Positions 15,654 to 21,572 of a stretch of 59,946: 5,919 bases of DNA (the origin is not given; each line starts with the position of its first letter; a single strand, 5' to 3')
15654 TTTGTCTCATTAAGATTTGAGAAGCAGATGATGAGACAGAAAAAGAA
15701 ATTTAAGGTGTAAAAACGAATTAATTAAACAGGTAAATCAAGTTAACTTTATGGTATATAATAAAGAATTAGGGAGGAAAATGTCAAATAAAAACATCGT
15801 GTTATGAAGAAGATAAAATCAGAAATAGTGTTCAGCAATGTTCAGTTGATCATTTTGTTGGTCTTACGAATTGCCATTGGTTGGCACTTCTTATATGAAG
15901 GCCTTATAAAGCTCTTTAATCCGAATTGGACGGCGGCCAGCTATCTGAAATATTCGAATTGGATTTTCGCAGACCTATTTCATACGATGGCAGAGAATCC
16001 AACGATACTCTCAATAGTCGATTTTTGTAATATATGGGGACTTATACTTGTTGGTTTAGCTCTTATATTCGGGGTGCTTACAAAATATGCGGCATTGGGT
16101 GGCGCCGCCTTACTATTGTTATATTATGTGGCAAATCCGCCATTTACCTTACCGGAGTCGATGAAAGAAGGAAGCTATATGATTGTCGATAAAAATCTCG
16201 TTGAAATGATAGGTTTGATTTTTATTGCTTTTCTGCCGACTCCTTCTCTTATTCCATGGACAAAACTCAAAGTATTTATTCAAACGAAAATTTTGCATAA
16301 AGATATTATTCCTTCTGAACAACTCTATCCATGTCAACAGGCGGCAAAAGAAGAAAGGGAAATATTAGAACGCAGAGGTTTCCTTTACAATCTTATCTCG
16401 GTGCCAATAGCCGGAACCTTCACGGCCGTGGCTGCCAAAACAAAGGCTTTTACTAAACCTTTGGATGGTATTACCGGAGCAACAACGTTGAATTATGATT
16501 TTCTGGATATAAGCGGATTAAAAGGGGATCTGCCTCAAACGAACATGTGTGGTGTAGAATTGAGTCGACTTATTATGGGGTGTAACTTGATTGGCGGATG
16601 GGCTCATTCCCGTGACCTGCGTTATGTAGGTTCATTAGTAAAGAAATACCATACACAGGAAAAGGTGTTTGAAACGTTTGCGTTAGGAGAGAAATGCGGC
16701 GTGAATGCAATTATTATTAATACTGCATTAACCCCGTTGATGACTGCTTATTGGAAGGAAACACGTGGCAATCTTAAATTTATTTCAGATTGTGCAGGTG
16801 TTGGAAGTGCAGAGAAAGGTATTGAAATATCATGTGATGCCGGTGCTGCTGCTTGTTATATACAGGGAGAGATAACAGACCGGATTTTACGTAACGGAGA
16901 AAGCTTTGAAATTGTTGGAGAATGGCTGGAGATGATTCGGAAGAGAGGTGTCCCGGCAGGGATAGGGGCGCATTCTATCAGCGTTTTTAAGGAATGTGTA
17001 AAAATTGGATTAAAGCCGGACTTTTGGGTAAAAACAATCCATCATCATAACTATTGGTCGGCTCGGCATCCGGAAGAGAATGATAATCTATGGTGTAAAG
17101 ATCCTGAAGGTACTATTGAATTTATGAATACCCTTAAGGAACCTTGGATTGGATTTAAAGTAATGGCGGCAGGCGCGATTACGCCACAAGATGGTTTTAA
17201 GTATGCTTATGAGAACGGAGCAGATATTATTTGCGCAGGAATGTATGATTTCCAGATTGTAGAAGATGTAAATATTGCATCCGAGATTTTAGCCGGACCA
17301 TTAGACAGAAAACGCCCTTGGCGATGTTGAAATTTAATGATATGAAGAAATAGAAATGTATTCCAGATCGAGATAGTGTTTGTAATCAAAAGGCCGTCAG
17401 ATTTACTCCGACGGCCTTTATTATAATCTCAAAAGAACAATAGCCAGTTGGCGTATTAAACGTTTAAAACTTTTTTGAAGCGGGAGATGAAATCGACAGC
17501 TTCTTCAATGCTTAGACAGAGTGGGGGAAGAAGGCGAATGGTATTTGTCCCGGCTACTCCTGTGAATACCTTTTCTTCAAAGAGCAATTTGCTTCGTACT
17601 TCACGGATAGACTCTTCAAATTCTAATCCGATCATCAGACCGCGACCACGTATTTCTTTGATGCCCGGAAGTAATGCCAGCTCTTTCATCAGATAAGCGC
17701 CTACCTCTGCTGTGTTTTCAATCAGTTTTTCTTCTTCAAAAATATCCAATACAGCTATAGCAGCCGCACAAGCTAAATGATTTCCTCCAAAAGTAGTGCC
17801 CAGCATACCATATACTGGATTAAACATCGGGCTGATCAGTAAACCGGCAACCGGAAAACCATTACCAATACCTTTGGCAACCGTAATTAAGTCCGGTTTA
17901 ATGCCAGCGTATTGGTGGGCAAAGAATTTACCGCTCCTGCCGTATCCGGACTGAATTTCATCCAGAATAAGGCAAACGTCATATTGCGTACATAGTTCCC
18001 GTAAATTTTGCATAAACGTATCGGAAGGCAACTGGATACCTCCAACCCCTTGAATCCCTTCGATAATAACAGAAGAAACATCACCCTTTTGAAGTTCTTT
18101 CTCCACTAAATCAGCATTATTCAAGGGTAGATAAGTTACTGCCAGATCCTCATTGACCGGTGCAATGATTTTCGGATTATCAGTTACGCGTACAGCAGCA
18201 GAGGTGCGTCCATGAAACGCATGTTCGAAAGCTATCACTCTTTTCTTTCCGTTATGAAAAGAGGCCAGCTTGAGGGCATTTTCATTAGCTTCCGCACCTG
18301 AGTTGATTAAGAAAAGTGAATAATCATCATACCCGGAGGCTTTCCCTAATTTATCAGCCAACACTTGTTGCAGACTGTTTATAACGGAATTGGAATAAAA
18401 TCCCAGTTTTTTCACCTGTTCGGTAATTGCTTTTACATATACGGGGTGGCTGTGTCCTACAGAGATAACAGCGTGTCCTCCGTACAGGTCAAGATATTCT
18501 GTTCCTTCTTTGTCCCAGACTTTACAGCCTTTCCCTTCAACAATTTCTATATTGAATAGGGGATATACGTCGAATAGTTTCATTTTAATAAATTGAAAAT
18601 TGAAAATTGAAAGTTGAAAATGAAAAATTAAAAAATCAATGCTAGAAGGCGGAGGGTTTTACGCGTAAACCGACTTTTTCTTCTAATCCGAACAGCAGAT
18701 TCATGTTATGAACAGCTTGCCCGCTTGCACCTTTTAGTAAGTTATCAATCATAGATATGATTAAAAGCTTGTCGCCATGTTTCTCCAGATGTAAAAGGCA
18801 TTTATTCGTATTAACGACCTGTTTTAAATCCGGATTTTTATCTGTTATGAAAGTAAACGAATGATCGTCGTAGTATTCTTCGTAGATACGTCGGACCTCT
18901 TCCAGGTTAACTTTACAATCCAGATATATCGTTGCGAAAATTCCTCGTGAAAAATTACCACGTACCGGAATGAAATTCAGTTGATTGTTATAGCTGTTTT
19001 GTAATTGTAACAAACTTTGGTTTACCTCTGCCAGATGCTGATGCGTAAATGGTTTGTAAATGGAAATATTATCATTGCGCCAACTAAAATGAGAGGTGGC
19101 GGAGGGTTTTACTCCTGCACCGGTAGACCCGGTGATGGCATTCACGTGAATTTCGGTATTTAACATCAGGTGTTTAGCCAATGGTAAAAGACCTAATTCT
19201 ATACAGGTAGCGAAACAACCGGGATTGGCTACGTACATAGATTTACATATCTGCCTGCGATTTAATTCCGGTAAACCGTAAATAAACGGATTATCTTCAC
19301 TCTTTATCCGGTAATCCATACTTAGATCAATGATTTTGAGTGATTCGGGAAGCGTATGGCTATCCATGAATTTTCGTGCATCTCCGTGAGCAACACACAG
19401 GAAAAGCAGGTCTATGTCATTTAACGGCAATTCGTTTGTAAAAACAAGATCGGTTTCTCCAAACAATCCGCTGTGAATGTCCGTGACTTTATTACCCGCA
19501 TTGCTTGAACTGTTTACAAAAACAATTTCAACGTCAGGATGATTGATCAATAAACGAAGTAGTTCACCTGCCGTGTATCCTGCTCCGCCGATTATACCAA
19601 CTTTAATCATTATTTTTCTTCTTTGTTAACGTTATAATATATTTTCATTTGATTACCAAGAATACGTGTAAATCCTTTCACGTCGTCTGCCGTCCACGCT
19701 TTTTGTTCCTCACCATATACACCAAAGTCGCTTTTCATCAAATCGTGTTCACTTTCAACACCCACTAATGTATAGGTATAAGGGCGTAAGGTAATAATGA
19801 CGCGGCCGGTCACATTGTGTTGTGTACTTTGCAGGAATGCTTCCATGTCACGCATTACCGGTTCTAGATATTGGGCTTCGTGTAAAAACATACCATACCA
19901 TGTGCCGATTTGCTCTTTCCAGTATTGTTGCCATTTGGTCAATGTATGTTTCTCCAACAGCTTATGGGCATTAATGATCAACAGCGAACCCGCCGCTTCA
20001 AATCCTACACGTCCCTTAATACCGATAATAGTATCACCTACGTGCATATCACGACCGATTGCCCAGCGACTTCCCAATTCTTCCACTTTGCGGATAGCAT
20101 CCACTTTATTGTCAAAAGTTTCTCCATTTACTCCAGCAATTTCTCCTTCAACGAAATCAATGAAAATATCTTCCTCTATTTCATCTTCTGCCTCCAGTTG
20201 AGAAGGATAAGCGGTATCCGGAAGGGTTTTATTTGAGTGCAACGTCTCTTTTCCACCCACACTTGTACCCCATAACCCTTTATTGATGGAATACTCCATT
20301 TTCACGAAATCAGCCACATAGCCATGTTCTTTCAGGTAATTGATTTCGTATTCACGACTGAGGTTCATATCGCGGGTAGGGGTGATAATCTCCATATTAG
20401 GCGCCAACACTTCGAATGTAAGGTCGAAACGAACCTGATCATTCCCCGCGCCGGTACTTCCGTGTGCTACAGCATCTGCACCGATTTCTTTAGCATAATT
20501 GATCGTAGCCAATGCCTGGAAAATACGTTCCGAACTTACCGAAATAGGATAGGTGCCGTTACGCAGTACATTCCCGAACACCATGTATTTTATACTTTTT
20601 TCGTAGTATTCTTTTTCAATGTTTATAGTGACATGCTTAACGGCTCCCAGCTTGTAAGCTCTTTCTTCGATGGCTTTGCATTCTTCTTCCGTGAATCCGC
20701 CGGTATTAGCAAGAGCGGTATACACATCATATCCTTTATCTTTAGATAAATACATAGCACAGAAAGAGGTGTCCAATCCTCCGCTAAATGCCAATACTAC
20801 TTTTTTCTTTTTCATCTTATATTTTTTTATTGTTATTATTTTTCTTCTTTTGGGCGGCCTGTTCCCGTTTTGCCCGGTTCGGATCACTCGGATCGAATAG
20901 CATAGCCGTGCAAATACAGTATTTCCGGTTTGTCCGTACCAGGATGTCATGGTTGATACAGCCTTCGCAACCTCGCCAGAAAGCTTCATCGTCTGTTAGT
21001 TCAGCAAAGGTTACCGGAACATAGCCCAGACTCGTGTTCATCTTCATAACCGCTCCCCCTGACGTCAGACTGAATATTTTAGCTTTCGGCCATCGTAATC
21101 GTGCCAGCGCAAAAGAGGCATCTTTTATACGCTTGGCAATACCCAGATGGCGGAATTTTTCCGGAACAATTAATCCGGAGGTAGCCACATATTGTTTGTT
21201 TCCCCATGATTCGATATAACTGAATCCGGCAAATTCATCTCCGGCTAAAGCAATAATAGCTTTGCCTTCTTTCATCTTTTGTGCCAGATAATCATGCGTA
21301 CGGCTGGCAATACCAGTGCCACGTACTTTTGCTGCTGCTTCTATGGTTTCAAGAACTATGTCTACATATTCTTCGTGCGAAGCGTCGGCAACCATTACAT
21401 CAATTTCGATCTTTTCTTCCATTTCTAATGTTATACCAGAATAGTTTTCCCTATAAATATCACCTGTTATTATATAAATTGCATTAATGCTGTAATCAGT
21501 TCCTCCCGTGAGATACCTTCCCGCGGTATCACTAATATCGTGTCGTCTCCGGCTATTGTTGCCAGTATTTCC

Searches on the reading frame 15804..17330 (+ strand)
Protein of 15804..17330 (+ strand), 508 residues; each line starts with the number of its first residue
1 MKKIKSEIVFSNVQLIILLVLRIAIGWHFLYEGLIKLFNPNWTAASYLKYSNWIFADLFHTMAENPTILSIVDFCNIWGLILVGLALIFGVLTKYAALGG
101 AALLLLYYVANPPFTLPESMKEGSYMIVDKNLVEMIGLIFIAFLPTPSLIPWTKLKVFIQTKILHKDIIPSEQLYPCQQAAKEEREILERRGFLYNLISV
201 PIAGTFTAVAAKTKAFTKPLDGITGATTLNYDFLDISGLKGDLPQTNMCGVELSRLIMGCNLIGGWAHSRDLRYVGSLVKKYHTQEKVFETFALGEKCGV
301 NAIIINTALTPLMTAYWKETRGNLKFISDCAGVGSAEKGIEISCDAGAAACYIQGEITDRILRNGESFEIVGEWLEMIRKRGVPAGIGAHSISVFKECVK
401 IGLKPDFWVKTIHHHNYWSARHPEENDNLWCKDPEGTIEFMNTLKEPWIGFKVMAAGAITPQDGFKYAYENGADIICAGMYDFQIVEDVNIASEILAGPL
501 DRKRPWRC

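Call 3: search_protein_families(library=pfam, proteins=[window:15804-17330:+], max_evalue=0.01)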
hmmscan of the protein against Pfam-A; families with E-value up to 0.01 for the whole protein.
window:15804-17330:+ (508 aa): 1 family
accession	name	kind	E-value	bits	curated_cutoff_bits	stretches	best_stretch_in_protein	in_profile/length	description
PF07681.17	DoxX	-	7.7e-10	39.7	23.6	1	18-106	2-78/85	DoxX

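Call 4: search_protein_families(library=ncbifam, proteins=[window:15804-17330:+], max_evalue=0.01)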
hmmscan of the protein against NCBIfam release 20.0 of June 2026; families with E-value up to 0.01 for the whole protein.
window:15804-17330:+ (508 aa): 1 family
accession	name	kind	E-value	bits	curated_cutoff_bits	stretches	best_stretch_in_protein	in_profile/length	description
NF041179.1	TQO_large_DoxD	equivalog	0.00013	22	300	1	11-103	9-113/181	thiosulfate:quinone oxidoreductase large subunit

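Call 61: find_related_loci(query=window:15804-17327:+, collection=metagenome_contigs, flank=10000)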
Query window:15804-17327:+ (508 aa) in metagenome_contigs; peptide patterns used: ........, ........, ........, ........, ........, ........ (x = any residue, [..] = any of these).
63 stretches matched a pattern; 12 encode a relative of the query (tblastn E <= 1e-3); 12 distinct loci.
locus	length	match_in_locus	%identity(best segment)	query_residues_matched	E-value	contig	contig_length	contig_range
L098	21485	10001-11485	47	17-507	1e-146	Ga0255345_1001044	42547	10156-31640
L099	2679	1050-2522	48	21-507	4e-155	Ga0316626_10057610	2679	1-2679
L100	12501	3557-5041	47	17-507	3e-144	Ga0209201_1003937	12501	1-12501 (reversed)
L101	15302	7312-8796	47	17-507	5e-144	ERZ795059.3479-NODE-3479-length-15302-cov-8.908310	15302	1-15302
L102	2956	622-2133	49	10-507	1e-148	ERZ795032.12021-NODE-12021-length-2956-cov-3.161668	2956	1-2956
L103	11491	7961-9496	45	10-508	3e-136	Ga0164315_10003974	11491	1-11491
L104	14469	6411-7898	42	18-506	2e-123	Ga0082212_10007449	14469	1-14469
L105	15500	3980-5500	41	4-506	1e-115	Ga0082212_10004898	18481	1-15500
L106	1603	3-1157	45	125-507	2e-110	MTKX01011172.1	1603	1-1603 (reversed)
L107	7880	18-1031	49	182-507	3e-101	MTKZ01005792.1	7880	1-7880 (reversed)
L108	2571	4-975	51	196-507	3e-104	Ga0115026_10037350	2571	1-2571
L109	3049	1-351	58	399-507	3e-39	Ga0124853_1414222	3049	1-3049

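Call 62: find_homologous_proteins(query=window:15804-17327:+, max_evalue=1e-50)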
Query window:15804-17327:+ (508 aa): 4084 proteins with E <= 1e-50 among 8000 candidates; the best 120 are listed.
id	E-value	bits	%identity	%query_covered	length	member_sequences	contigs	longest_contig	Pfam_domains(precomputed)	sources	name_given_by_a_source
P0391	0.0e+0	1125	94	100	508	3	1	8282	PF07681.18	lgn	-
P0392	1.1e-242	824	67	100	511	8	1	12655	PF07681.18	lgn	-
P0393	3.9e-241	819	66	100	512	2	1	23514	PF07681.18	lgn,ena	-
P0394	7.3e-241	818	67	100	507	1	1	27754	PF07681.18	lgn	-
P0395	1.5e-239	814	67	100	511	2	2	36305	PF07681.18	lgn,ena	-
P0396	1.5e-238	811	67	100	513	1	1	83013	PF07681.18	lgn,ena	-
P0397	1.5e-238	811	67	100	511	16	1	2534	PF07681.18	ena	-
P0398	2.3e-237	807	66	100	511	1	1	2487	PF07681.18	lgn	-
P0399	2.9e-237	807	65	100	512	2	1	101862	PF07681.18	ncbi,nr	ncbi:MAG: DoxX family protein [Tannerellaceae bacterium]|nr:DoxX family protein [Tannerellaceae bact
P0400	7.1e-237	805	67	100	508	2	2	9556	PF07681.18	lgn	-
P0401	1.9e-236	804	66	100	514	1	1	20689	PF07681.18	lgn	-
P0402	1.5e-235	801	66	100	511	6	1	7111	PF07681.18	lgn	-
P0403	6.8e-230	782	64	100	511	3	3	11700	PF07681.18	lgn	-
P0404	1.1e-229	782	64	100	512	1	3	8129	PF07681.18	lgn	-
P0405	2.7e-226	770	63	99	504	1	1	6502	PF07681.18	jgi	jgi:uncharacterized membrane protein YphA (DoxX/SURF4 family)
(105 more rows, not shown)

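Call 63: find_encoding_contigs(protein=P0391, flank=10000, max_places=1)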
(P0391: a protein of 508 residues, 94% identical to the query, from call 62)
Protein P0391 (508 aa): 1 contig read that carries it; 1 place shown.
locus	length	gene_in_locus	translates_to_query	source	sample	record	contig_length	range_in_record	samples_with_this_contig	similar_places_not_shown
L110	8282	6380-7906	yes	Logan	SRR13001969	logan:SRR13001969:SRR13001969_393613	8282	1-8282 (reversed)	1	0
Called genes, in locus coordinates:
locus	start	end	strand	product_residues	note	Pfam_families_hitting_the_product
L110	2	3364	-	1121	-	?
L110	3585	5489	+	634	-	PF07715:Plug, PF00593:TonB_dep_Rec_b-barrel, PF14905:OMP_b-brl_3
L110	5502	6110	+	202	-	-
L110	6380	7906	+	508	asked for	PF07681:DoxX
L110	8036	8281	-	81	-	?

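Call 64: find_encoding_contigs(protein=P0399, flank=10000, max_places=1)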
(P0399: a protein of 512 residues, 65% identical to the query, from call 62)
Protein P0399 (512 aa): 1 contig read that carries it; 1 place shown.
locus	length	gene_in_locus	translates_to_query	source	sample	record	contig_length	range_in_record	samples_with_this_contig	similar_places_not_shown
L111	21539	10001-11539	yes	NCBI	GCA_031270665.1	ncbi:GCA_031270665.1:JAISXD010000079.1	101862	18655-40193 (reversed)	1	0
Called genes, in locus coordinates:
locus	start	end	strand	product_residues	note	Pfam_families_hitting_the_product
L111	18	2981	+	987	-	PF00072:Response_reg (weak), PF01326:PPDK_N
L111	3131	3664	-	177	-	PF07638:Sigma70_ECF, PF04542:Sigma70_r2, PF08281:Sigma70_r4_2, PF04545:Sigma70_r4 (weak)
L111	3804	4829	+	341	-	PF04773:FecR, PF16344:FecR_C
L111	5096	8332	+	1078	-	PF07660:STN (weak), PF15976:CooC_C (faint), PF13620:CarboxypepD_reg, PF13715:CarbopepD_reg_2, PF07715:Plug, PF00593:TonB_dep_Rec_b-barrel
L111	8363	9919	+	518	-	PF12771:SusD-like_2, PF14322:SusD-like_3, PF07980:SusD_RagB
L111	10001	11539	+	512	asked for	PF07681:DoxX (weak)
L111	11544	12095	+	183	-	PF13618:Gluconate_2-dh3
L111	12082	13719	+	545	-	PF00732:GMC_oxred_N, PF05199:GMC_oxred_C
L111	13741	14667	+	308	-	PF03264:Cytochrom_NNT (faint), PF14522:Cytochrome_C7 (faint), PF14537:Cytochrom_c3_2 (faint), PF22113:Mtrc-MtrF_II-IV_dom (weak), PF09699:Paired_CXXCH_1 (faint), PF13435:Cytochrome_C554 (faint)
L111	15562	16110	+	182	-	PF16271:DUF4924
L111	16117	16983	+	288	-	PF01370:Epimerase, PF04321:RmlD_sub_bind, PF07993:NAD_binding_4 (faint), PF02719:Polysacc_synt_2, PF16363:GDP_Man_Dehyd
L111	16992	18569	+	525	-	PF00009:GTP_EFTU, PF01926:MMR_HSR1, PF22042:EF-G_D2, PF03144:GTP_EFTU_D2, PF16658:RF3_C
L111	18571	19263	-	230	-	PF00702:Hydrolase, PF13419:HAD_2, PF13242:Hydrolase_like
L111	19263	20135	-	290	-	-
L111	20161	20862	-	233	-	PF00590:TP_methylase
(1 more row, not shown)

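Call 66: find_encoding_contigs(protein=P0396, flank=10000, max_places=1)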
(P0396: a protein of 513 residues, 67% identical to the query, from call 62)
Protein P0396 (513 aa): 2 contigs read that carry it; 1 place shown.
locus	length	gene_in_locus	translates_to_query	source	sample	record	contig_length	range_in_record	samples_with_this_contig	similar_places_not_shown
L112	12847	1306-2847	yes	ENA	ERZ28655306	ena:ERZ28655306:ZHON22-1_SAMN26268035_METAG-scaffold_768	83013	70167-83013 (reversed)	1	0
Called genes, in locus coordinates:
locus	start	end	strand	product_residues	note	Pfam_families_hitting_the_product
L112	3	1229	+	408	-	?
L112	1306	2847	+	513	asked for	PF07681:DoxX (weak)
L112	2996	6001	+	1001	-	PF07992:Pyr_redox_2 (faint), PF10518:TAT_signal (weak), PF12831:FAD_oxidored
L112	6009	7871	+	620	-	PF12831:FAD_oxidored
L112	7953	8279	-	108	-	-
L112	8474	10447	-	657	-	PF02838:Glyco_hydro_20b, PF00728:Glyco_hydro_20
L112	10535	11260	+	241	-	PF00899:ThiF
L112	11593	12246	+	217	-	PF02463:SMC_N (weak), PF00005:ABC_tran, PF13304:AAA_21 (faint)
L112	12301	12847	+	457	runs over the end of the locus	PF00209:SNF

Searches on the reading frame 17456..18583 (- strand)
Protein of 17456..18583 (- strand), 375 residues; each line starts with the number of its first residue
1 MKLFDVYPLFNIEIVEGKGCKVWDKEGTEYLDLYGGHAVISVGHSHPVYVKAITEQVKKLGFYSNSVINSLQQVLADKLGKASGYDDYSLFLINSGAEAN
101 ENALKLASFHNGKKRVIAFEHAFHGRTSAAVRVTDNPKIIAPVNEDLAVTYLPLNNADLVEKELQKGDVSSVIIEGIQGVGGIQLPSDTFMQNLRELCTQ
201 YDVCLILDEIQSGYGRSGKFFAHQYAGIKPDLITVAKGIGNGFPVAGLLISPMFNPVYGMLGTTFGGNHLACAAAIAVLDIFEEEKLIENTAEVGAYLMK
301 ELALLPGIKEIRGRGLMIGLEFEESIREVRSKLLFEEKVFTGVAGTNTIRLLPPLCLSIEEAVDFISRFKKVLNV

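Call 8: search_protein_families(library=pfam, proteins=[window:17456-18583:-], max_evalue=0.01)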
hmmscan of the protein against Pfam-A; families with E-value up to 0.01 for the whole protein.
window:17456-18583:- (375 aa): 1 family
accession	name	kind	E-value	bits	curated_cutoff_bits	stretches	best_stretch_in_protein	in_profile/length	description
PF00202.27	Aminotran_3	-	4.1e-99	332.5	30.5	1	12-373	11-403/403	Aminotransferase class-III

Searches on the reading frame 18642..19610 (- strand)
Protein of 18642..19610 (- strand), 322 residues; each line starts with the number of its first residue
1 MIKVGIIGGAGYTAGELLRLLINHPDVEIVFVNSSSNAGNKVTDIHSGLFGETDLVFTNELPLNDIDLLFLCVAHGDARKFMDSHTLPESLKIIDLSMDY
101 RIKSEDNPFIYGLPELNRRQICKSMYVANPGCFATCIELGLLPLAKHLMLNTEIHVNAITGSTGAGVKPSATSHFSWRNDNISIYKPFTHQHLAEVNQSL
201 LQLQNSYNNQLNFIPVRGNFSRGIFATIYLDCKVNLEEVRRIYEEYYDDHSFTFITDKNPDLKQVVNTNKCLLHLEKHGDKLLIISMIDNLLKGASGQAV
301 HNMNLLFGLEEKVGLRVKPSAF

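Call 8: search_protein_families(library=pfam, proteins=[window:18642-19610:-], max_evalue=0.01)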
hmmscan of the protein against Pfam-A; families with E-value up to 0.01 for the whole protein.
window:18642-19610:- (322 aa): 3 families
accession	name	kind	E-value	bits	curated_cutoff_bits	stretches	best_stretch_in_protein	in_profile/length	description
PF22698.1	Semialdhyde_dhC_1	-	2.9e-47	161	27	1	132-290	1-165/165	Semialdehyde dehydrogenase, dimerisation domain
PF01118.30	Semialdhyde_dh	-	7.2e-26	91.4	26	1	3-123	1-120/121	Semialdehyde dehydrogenase, NAD binding domain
PF02774.23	Semialdhyde_dhC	-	3.1e-11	44.2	26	1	141-293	1-184/184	Semialdehyde dehydrogenase, dimerisation domain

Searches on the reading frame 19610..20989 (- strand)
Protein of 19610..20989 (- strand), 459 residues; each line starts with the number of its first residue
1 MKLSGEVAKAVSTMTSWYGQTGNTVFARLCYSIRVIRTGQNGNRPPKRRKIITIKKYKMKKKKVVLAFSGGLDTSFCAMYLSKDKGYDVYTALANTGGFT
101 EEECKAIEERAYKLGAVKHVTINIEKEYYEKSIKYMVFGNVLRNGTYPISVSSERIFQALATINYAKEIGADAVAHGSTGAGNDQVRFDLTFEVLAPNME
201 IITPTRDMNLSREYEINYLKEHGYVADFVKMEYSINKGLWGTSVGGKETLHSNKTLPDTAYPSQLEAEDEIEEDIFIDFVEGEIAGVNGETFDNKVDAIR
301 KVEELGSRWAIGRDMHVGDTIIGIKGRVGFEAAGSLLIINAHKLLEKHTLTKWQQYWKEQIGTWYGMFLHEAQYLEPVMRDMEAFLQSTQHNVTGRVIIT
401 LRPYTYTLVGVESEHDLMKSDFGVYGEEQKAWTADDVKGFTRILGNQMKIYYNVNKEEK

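Call 8: search_protein_families(library=pfam, proteins=[window:19610-20989:-], max_evalue=0.01)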
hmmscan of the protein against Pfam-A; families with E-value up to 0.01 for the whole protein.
window:19610-20989:- (459 aa): 6 families
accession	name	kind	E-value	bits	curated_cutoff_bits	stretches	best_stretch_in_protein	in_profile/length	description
PF00764.25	Arginosuc_synth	-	1.1e-42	146.3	27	1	63-223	1-160/162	Arginosuccinate synthase N-terminal HUP domain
PF20979.2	Arginosuc_syn_C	-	1.8e-29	103.3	27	1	233-451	1-219/219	Arginosuccinate synthase C-terminal domain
PF03054.22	tRNA_Me_trans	-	0.00018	21.7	20.6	1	62-177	1-125/202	tRNA methyl transferase HUP domain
PF24167.1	DUF7411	-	0.00033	20.7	28.7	1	63-145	2-79/194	Family of unknown function (DUF7411)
PF06508.19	QueC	-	0.00035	20.6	22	1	63-177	1-119/210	Queuosine biosynthesis protein QueC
PF04218.19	CENP-B_N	-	0.00047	20.2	21.2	1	291-320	8-37/53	CENP-B N-terminal DNA-binding domain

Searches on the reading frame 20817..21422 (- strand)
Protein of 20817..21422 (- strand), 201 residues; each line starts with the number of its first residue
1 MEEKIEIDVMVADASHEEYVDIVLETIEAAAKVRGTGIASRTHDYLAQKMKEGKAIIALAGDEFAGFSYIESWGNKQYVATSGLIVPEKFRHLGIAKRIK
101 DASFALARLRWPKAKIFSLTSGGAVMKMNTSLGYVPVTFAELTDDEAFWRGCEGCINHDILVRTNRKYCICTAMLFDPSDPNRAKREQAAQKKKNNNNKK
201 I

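Call 8: search_protein_families(library=pfam, proteins=[window:20817-21422:-], max_evalue=0.01)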
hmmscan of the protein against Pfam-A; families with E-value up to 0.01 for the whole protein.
window:20817-21422:- (201 aa): 1 family
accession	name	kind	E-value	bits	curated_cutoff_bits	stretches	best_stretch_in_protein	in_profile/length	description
PF00583.31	Acetyltransf_1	-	0.0022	18.7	20.7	0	54-108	34-89/116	Acetyltransferase (GNAT) family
